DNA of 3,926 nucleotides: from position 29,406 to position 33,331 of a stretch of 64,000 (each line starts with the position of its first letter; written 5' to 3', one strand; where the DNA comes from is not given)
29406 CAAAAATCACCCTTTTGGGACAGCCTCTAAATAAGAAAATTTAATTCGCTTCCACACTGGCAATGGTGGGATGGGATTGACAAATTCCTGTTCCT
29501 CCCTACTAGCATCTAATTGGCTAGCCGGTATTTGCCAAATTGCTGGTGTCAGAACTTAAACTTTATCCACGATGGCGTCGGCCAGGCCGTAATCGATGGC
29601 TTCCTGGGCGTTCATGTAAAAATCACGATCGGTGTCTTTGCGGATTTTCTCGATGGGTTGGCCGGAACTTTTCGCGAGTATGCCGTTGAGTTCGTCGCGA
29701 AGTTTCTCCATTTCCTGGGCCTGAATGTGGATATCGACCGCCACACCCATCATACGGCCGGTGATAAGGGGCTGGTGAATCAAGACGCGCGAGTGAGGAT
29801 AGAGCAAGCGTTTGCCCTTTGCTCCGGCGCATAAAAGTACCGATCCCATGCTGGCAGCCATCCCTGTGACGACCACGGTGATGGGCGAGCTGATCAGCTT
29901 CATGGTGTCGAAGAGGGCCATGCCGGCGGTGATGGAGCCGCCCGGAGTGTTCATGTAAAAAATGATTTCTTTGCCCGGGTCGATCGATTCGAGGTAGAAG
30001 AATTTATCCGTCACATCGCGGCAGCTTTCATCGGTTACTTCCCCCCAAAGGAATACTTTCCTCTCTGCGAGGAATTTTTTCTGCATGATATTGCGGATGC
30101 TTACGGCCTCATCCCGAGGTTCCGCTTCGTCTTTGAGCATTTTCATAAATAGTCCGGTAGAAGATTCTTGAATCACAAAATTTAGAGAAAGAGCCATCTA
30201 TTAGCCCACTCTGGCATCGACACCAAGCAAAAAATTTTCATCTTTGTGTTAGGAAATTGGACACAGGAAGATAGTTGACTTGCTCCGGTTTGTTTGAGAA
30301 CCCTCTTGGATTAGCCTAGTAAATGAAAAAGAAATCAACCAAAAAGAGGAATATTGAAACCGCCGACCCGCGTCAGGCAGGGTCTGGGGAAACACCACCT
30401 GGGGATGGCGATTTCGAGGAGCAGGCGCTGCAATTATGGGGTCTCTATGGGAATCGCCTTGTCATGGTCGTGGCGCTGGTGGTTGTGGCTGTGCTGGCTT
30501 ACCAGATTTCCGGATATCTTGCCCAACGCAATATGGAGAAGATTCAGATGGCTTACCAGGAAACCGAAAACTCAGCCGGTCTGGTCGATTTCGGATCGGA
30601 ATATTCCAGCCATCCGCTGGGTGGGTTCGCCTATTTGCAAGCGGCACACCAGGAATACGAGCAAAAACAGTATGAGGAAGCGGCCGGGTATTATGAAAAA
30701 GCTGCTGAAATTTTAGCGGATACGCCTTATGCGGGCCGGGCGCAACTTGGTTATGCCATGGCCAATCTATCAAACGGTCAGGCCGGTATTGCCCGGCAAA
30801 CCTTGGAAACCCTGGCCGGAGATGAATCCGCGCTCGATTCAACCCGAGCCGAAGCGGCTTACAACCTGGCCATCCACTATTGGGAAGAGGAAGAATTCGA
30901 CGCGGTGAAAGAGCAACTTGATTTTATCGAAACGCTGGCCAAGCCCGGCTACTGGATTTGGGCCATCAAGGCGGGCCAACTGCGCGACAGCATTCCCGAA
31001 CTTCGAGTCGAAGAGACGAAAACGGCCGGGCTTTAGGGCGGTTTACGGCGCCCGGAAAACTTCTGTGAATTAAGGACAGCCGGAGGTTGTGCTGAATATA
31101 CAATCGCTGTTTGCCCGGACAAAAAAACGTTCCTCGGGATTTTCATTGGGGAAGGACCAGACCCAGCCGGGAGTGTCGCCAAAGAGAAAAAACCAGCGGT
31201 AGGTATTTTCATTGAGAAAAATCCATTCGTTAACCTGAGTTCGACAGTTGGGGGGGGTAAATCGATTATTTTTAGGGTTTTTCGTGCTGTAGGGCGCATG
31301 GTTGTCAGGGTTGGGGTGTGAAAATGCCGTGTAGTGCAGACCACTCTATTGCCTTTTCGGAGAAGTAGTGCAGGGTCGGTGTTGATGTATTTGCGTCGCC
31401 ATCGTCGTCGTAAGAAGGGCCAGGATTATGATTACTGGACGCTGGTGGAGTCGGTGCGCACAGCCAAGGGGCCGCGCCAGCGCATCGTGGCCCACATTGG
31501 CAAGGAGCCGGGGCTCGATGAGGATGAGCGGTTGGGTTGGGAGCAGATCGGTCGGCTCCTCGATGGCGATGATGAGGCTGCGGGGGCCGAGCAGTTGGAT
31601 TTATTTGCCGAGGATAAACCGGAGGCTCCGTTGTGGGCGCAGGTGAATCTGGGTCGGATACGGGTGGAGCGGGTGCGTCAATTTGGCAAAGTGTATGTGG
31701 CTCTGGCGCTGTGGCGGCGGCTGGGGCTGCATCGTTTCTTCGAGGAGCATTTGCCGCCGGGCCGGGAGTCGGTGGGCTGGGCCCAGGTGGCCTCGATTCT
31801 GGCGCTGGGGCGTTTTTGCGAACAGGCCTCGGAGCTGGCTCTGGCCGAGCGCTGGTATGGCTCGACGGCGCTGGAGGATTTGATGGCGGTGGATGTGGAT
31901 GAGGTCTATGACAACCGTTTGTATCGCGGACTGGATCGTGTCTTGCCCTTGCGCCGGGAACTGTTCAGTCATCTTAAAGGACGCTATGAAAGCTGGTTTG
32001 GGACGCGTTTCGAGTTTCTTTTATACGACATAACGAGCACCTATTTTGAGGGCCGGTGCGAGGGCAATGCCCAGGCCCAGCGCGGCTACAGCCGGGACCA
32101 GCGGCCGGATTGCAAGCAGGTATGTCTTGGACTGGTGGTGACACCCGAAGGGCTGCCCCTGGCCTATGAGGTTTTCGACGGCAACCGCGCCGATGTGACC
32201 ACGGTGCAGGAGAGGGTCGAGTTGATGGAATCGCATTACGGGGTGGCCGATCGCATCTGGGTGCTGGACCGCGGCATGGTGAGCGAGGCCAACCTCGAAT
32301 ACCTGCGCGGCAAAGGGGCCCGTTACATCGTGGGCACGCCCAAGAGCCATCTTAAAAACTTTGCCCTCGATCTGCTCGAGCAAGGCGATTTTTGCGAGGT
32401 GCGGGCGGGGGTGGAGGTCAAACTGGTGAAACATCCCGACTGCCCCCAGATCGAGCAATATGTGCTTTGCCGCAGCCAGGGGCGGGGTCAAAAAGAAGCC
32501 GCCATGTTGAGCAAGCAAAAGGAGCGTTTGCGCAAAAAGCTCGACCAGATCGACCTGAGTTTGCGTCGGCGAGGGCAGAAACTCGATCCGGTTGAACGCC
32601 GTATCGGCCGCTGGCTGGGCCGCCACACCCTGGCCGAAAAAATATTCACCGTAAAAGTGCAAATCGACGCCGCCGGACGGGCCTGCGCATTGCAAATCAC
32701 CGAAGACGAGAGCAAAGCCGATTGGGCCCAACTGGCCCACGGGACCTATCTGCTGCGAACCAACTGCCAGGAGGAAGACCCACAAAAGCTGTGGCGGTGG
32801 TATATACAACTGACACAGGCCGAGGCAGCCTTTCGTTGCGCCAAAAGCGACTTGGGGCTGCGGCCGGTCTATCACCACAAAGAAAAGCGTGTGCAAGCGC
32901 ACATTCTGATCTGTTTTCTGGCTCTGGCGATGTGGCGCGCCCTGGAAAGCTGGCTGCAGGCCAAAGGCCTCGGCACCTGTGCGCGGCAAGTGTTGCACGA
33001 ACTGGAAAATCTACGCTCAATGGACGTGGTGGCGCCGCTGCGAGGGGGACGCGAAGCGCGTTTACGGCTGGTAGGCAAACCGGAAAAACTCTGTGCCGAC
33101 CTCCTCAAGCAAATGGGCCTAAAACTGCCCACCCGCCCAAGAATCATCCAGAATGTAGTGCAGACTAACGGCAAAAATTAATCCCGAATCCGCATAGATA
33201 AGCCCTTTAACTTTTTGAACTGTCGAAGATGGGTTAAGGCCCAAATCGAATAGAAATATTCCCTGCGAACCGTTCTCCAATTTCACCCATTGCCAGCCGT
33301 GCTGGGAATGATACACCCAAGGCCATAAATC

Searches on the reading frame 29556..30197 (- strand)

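Call 60: search_protein_families(library=pfam, max_evalue=0.001, proteins=[window:29556-30197:-])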
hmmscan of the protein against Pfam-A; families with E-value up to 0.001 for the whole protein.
window:29556-30197:- (213 aa): 1 family
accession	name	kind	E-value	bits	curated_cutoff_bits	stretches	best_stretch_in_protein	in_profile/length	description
PF00574.28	CLP_protease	-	2.2e-63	213.8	20.2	1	38-212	9-181/182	Clp protease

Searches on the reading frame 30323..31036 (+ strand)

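Call 60: search_protein_families(library=pfam, max_evalue=0.001, proteins=[window:30323-31036:+])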
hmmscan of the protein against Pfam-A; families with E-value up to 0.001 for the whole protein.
window:30323-31036:+ (237 aa): 2 families
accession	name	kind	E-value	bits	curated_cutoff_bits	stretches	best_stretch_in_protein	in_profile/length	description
PF09976.15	TPR_21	-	5.1e-07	30.1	25.5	1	39-129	4-104/193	Tetratricopeptide repeat-like domain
PF14559.12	TPR_19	-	0.0003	21.5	25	0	113-165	3-52/68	Tetratricopeptide repeat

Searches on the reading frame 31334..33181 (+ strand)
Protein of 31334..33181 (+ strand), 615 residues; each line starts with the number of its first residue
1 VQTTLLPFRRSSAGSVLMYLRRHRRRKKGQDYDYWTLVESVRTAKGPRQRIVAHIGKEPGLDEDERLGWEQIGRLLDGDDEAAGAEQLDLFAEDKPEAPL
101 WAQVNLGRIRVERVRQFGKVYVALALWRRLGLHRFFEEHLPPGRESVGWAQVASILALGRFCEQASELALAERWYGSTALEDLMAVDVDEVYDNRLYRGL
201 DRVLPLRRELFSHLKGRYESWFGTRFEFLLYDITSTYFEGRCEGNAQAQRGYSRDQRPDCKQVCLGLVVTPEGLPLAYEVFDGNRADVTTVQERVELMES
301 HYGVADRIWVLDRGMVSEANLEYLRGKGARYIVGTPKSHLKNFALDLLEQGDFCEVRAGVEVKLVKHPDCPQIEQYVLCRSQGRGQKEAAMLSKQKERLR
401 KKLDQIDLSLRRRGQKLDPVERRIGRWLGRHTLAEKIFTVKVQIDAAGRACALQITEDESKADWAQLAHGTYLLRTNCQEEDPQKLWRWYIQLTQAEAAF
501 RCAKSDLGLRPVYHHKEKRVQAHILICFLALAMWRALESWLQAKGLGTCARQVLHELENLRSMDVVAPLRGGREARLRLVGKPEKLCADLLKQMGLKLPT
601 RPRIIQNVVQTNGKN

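Call 60: search_protein_families(library=pfam, max_evalue=0.001, proteins=[window:31334-33181:+])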
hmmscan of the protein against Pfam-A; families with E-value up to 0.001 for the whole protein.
window:31334-33181:+ (615 aa): 1 family
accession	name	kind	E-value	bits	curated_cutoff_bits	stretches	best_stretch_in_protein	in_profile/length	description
PF01609.27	DDE_Tnp_1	-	6e-14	52.7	23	1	242-532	20-199/200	Transposase DDE domain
